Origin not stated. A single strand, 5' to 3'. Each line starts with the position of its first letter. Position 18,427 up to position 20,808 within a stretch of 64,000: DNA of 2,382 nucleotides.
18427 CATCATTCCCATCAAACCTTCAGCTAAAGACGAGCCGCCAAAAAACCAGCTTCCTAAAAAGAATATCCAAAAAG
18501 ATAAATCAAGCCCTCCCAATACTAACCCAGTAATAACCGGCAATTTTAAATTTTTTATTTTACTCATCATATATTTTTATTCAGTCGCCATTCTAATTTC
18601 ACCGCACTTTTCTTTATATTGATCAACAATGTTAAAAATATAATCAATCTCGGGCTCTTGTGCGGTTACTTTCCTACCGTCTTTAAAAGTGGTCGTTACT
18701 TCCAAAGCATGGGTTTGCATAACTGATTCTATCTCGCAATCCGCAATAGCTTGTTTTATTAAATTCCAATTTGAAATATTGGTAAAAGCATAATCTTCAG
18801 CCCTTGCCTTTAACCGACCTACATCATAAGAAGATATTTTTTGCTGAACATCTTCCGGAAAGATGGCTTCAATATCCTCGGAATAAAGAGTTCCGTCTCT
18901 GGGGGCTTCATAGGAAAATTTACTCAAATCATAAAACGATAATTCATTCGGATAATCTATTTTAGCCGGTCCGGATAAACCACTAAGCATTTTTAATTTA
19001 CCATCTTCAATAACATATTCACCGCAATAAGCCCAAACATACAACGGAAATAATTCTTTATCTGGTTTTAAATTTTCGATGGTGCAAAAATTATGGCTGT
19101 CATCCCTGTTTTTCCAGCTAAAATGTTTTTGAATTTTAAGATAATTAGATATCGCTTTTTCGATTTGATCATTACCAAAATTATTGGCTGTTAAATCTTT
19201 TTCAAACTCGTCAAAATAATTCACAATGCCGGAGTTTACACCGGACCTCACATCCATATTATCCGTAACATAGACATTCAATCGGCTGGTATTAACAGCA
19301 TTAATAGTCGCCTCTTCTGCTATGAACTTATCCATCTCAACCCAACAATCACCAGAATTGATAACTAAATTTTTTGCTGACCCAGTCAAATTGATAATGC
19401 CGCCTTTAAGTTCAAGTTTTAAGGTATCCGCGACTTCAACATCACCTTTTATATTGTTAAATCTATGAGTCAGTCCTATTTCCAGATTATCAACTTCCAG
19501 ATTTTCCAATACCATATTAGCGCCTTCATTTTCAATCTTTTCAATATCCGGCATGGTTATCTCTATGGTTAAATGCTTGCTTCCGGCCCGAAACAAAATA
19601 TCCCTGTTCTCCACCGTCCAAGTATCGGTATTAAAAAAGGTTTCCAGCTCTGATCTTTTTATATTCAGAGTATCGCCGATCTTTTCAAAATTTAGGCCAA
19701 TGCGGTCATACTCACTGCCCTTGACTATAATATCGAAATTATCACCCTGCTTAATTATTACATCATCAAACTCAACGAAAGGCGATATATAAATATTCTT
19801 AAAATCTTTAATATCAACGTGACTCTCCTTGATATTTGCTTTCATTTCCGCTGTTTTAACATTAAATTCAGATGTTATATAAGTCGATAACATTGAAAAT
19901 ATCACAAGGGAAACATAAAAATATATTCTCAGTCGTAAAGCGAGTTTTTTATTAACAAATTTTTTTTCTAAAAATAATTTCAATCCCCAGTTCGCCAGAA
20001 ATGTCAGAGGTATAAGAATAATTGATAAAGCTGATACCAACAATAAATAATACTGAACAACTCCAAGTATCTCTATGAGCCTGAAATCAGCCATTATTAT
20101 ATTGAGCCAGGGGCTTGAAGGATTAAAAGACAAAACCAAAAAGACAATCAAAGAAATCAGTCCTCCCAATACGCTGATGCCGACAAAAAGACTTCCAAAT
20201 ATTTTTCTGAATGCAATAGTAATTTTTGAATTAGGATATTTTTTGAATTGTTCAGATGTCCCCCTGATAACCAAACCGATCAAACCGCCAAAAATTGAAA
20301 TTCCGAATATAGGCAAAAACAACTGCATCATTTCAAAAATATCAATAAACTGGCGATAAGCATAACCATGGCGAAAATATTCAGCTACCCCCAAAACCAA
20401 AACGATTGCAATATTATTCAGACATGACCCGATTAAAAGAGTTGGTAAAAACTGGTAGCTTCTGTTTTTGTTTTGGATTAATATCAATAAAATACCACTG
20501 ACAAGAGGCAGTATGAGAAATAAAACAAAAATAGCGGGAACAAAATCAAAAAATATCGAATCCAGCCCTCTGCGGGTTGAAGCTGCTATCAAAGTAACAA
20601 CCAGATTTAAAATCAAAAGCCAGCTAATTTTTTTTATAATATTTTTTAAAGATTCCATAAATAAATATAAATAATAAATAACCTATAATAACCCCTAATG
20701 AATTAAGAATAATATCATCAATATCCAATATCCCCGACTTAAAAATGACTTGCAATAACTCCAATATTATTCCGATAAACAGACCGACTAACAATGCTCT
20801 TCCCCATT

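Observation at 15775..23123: Seven-gene operon made only of membrane/exported proteins of unknown function, next to tRNA-Glu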

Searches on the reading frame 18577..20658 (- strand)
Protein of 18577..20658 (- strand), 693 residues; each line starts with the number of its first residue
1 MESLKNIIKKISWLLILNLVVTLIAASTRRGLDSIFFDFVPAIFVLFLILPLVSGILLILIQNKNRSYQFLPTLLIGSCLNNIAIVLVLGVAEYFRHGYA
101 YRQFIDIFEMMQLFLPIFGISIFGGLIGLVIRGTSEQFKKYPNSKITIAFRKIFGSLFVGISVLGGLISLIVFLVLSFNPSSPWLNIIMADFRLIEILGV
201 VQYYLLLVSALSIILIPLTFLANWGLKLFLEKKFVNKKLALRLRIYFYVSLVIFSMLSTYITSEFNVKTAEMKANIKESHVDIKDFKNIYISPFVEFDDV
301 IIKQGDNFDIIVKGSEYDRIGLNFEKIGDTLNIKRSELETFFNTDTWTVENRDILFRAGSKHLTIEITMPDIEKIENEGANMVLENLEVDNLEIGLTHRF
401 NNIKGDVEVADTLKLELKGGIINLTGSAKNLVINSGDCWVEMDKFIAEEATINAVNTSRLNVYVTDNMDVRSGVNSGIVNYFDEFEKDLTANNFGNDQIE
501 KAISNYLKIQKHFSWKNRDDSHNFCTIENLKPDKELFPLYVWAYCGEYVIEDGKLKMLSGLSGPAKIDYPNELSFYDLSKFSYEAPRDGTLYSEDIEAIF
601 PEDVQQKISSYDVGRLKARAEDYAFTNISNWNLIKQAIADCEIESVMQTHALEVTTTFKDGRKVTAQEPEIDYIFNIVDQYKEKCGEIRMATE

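Call 4: search_protein_families(library=pfam, proteins=[window:18577-20658:-], max_evalue=1)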
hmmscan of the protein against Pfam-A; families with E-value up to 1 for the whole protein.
window:18577-20658:- (693 aa): 3 families
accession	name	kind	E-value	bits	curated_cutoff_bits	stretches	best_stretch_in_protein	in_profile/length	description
PF10988.14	DUF2807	-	6.2e-17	62.4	24.2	1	298-472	11-169/181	Putative auto-transporter adhesin, head GIN domain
PF22571.1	LiaI-LiaF-TM_PspC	-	0.00041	20.6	27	1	150-265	30-142/142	PspC transmembrane region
PF13349.12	DUF4097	-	0.0027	17.6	22.9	1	298-453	11-161/247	Toastrack DUF4097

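Call 5: search_protein_families(library=ncbifam, proteins=[window:18577-20658:-], max_evalue=1)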
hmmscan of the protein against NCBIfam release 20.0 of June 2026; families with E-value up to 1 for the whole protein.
window:18577-20658:- (693 aa): 0 families

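Call 11: search_protein_families(library=padloc, proteins=[window:18577-20658:-], max_evalue=0.1)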
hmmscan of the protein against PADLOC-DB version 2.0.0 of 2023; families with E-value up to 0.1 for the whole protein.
window:18577-20658:- (693 aa): 0 families

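Call 13: find_homologous_proteins(query=window:18577-20658:-)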
Query window:18577-20658:- (693 aa): 60 proteins with E <= 0.001 among 8000 candidates.
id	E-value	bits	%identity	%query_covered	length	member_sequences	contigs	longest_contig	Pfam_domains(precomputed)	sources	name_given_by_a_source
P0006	0.0e+0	1535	100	100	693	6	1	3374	PF10988.15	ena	-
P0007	1.0e-251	855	81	69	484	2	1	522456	PF10988.15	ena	-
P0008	2.4e-248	844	80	69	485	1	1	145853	PF10988.15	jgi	-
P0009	7.7e-238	809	76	70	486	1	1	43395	PF10988.15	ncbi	-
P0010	6.6e-231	787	76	68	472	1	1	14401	PF10988.15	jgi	-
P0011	1.5e-224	766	74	70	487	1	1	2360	PF10988.15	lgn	-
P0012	6.3e-220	750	72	69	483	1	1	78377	PF10988.15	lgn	-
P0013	1.1e-218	746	76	66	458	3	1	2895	PF10988.15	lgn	-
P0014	2.1e-217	742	72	70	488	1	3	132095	PF10988.15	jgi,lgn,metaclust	metaclust:\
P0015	3.4e-211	721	68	69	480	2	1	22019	PF10988.15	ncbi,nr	ncbi:DUF2807 domain-containing protein [Candidatus Parcubacteria bacterium]|nr:DUF2807 domain-contai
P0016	5.8e-210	717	69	70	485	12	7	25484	PF10988.15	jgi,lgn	jgi:hypothetical protein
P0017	6.5e-208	711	69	69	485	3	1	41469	PF10988.15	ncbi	ncbi:MAG: DUF2807 domain-containing protein [Candidatus Falkowbacteria bacterium]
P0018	1.9e-205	702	66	69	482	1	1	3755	PF10988.15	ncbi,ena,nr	ncbi:DUF2807 domain-containing protein [Candidatus Parcubacteria bacterium]|nr:DUF2807 domain-contai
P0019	7.8e-201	687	66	69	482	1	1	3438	PF10988.15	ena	-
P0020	1.6e-200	686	66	69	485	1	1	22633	PF10988.15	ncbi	-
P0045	4.2e-134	467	54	63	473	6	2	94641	PF10988.15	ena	-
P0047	1.1e-133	465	53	63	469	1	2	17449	PF10988.15,PF22571.2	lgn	-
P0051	4.4e-133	463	53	63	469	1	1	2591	PF10988.15,PF22571.2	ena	-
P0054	2.8e-132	461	53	63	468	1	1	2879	PF10988.15,PF22571.2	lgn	-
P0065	7.1e-117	410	48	62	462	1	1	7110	PF10988.15,PF22571.2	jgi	jgi:hypothetical protein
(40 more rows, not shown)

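Call 41: predict_structure(alignment_id=A4)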
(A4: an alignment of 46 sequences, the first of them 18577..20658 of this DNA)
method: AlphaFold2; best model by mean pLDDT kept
length: 693 residues; sequences in the alignment: 46
mean_pLDDT: 68.0   pTM: 0.47
mean pLDDT of the five models: 68.0, 67.7, 65.8, 65.0, 62.9
residues with pLDDT >= 90: 121; 70-90: 279; 50-70: 120; < 50: 173
segments of 3 or more residues with pLDDT < 50: 29-40, 98-103, 340-359, 510-630, 649-652, 667-672, 691-693
pLDDT, mean of each block of 10 residues (from residue 1): 67 80 65 38 69 85 78 86 81 60 60 83 87 76 79 86 91 88 62 77 92 92 84 78 92 88 79 81 92 83 92 83 90 73 36 41 88 91 91 85 89 91 91 87 87 82 86 72 66 56 56 36 33 36 35 36 25 23 26 30 34 25 31 58 60 60 53 55 58 41
secondary structure, 60 per line:
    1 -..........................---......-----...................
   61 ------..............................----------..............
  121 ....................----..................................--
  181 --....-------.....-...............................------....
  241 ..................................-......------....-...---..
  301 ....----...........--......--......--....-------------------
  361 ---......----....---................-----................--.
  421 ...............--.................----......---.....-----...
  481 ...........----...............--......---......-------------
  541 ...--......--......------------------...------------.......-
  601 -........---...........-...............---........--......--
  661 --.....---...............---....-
elements in order (helices of 4 or more, strands of 3 or more residues): H2-27 H31-36 H42-60 H67-96 H107-140 H145-178 H183-186 H194-198 H200-230 H237-274 E276-281 E288-291 E299-304 E309-315 H316-319 E322-327 E330-335 H338-341 E364-369 E374-377 E381-396 E402-417 E420-435 E438-454 E459-464 E468-472 E478-480 H481-491 H496-510 E513-518 E522-527 E541-543 E546-551 E554-559 H593-599 H602-609 H613-623 H625-639 E643-650 E653-658 E663-667 H671-685 E689-692

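Call 44: fold_search(model_id=the predicted structure, library=pdb)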
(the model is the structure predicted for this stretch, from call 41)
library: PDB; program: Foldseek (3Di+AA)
matches with E <= 10: 137; with E <= 0.001: 20
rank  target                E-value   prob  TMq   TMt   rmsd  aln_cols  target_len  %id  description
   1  3pet_A                1.5e-06  1.00  0.22  0.64   6.6       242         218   15  Crystal structure of a putative adhesin (BF0245) from Bacteroides fragilis NCTC 9343 at 2.07 A resolution (released 2011-02-09)
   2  3jx8_D                1.7e-06  1.00  0.19  0.47   7.4       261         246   14  Crystal structure of Putative lipid binding protein (YP_001304415.1) from Parabacteroides distasonis ATCC 8503 at 2.16 (released 2009-11-10)
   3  3jx8_A                4.5e-06  1.00  0.18  0.46  10.2       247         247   14  Crystal structure of Putative lipid binding protein (YP_001304415.1) from Parabacteroides distasonis ATCC 8503 at 2.16 (released 2009-11-10)
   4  3lyc_A                5.8e-06  1.00  0.21  0.52   7.0       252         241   12  Crystal structure of Putative pectinase (YP_001304412.1) from Parabacteroides distasonis ATCC 8503 at 2.30 A resolutio (released 2010-03-16)
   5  4opw_B                1.2e-05  1.00  0.18  0.43   8.5       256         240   12  Crystal structure of a putative adhesin (PARMER_02777) from Parabacteroides merdae ATCC 43184 at 1.75 A resolution (released 2014-04-02)
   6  3lyc_L                1.5e-05  1.00  0.21  0.55   7.0       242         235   12  Crystal structure of Putative pectinase (YP_001304412.1) from Parabacteroides distasonis ATCC 8503 at 2.30 A resolutio (released 2010-03-16)
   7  3lyc_J                2.1e-05  1.00  0.21  0.54   6.1       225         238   14  Crystal structure of Putative pectinase (YP_001304412.1) from Parabacteroides distasonis ATCC 8503 at 2.30 A resolutio (released 2010-03-16)
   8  4ygu_B                2.8e-05  1.00  0.16  0.57   7.6       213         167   16  Crystal structure of a putative adhesin (BACEGG_01763) from Bacteroides eggerthii DSM 20697 at 2.20 A resolution (released 2015-03-11)
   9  4opw_A                2.8e-05  1.00  0.17  0.40   9.6       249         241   13  Crystal structure of a putative adhesin (PARMER_02777) from Parabacteroides merdae ATCC 43184 at 1.75 A resolution (released 2014-04-02)
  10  4ygu_C                3.6e-05  1.00  0.19  0.68   5.8       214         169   14  Crystal structure of a putative adhesin (BACEGG_01763) from Bacteroides eggerthii DSM 20697 at 2.20 A resolution (released 2015-03-11)
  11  4ygu_D                4.4e-05  1.00  0.14  0.46  11.0       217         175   15  Crystal structure of a putative adhesin (BACEGG_01763) from Bacteroides eggerthii DSM 20697 at 2.20 A resolution (released 2015-03-11)
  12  3lyc_F                4.9e-05  1.00  0.22  0.55   6.2       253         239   13  Crystal structure of Putative pectinase (YP_001304412.1) from Parabacteroides distasonis ATCC 8503 at 2.30 A resolutio (released 2010-03-16)
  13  3lyc_N                4.9e-05  1.00  0.21  0.53   5.9       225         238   13  Crystal structure of Putative pectinase (YP_001304412.1) from Parabacteroides distasonis ATCC 8503 at 2.30 A resolutio (released 2010-03-16)
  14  3lyc_P                5.2e-05  1.00  0.20  0.51   7.8       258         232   12  Crystal structure of Putative pectinase (YP_001304412.1) from Parabacteroides distasonis ATCC 8503 at 2.30 A resolutio (released 2010-03-16)
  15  4ygu_A                6.3e-05  1.00  0.19  0.73   5.6       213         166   14  Crystal structure of a putative adhesin (BACEGG_01763) from Bacteroides eggerthii DSM 20697 at 2.20 A resolution (released 2015-03-11)
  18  3lyc_D                1.9e-04  1.00  0.22  0.54   5.3       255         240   11  Crystal structure of Putative pectinase (YP_001304412.1) from Parabacteroides distasonis ATCC 8503 at 2.30 A resolutio (released 2010-03-16)
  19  3lyc_B                1.9e-04  1.00  0.20  0.51   7.0       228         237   12  Crystal structure of Putative pectinase (YP_001304412.1) from Parabacteroides distasonis ATCC 8503 at 2.30 A resolutio (released 2010-03-16)
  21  4qrk                  5.3e-03  0.85  0.11  0.28  12.2       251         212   13  Crystal structure of a putative cell adhesion protein (CLOSPO_03726) from Clostridium sporogenes ATCC 15579 at 1.95 A re (released 2014-07-23)
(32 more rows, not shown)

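Call 66: search_protein_families(library=pfam, alignment_id=A4, max_evalue=0.01)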
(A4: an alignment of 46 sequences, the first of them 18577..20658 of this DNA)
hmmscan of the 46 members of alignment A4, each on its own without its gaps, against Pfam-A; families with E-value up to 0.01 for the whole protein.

A. member 1, window:18577-20658:- (693 aa): 3 families
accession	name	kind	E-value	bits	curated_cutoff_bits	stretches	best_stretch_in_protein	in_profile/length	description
PF10988.14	DUF2807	-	6.2e-17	62.4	24.2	1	298-472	11-169/181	Putative auto-transporter adhesin, head GIN domain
PF22571.1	LiaI-LiaF-TM_PspC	-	0.00041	20.6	27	1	150-265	30-142/142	PspC transmembrane region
PF13349.12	DUF4097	-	0.0027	17.6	22.9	1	298-453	11-161/247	Toastrack DUF4097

B. families by the number of members that match (of 46 scanned): 5 families
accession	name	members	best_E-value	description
PF10988.14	DUF2807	46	2e-18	Putative auto-transporter adhesin, head GIN domain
PF22571.1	LiaI-LiaF-TM_PspC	17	4.4e-06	PspC transmembrane region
PF13349.12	DUF4097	15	2.2e-06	Toastrack DUF4097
PF17248.7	DUF5317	2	0.0032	Family of unknown function (DUF5317)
PF10002.14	DUF2243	1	0.0034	Predicted membrane protein (DUF2243)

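Call 81: find_encoding_contigs(protein=P0007, flank=7000, max_places=1)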
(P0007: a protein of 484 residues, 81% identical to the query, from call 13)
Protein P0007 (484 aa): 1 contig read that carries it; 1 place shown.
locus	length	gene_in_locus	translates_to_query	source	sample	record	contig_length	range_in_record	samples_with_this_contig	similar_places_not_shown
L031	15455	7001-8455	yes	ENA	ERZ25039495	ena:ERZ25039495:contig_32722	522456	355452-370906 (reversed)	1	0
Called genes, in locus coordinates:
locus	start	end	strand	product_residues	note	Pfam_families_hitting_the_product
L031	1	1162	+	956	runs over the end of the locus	PF13620:CarboxypepD_reg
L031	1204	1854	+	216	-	-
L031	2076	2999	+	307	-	-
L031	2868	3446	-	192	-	-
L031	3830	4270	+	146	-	PF00293:NUDIX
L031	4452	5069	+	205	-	PF02589:LUD_dom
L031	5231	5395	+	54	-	-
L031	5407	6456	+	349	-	PF01545:Cation_efflux, PF16916:ZT_dimer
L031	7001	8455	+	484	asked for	PF10988:DUF2807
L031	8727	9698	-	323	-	PF01548:DEDD_Tnp_IS110, PF02371:Transposase_20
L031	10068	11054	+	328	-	-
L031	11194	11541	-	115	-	PF00072:Response_reg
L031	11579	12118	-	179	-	PF02518:HATPase_c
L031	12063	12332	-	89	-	PF00512:HisKA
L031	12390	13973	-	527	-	PF03705:CheR_N, PF01739:CheR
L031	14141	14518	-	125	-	PF01339:CheB_methylest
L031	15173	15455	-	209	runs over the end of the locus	PF04607:RelA_SpoT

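Call 82: find_encoding_contigs(protein=P0014, flank=7000, max_places=1)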
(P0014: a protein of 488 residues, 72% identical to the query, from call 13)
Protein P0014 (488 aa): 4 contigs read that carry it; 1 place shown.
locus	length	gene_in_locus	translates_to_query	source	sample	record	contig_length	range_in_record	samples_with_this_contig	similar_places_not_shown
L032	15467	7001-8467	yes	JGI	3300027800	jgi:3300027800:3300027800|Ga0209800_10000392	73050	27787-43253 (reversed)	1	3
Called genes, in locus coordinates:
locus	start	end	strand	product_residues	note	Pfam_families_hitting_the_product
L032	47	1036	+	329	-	-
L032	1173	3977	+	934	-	PF02739:5_3_exonuc_N, PF01367:5_3_exonuc, PF01612:DNA_pol_A_exo1, PF22619:DNA_polI_exo1, PF00476:DNA_pol_A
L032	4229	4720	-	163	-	-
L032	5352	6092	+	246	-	-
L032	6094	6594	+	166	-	-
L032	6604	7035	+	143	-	PF04892:VanZ-LLP1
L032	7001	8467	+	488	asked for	PF10988:DUF2807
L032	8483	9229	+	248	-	-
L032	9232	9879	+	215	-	-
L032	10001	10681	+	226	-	PF00072:Response_reg, PF23198:PDE8A_N (weak), PF00486:Trans_reg_C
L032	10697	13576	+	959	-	PF08448:PAS_4 (faint), PF00989:PAS, PF13188:PAS_8 (weak), PF13426:PAS_9 (weak), PF08447:PAS_3, PF00512:HisKA, PF02518:HATPase_c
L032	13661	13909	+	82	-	-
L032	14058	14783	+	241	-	PF20772:TACO1_YebC_N, PF01709:Transcrip_reg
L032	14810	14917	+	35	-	-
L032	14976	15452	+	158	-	PF02075:RuvC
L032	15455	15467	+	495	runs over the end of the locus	PF08323:Glyco_transf_5, PF13439:Glyco_transf_4 (weak), PF00534:Glycos_transf_1, PF13692:Glyco_trans_1_4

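Call 83: find_encoding_contigs(protein=P0045, flank=7000, max_places=1)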
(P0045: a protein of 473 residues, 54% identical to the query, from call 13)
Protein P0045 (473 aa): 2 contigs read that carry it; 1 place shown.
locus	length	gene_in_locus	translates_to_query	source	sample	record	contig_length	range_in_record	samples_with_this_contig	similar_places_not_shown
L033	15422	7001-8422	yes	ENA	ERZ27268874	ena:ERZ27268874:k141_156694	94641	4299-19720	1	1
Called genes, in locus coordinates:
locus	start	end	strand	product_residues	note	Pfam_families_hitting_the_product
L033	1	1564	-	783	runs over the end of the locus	PF11369:DUF3160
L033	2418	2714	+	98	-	-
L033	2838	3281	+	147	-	-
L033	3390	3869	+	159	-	-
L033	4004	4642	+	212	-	-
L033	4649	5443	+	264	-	-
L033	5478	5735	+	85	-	PF01396:Zn_ribbon_Top1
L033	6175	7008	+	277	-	-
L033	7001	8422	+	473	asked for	PF10988:DUF2807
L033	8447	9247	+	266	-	-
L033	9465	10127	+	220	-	-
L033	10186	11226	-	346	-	PF00478:IMPDH, PF03060:NMO (faint), PF01070:FMN_dh (weak)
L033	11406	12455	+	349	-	PF21088:MS_channel_1st, PF00924:MS_channel_2nd, PF21082:MS_channel_3rd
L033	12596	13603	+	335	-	PF00497:SBP_bac_3, PF00060:Lig_chan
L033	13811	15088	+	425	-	PF00078:RVT_1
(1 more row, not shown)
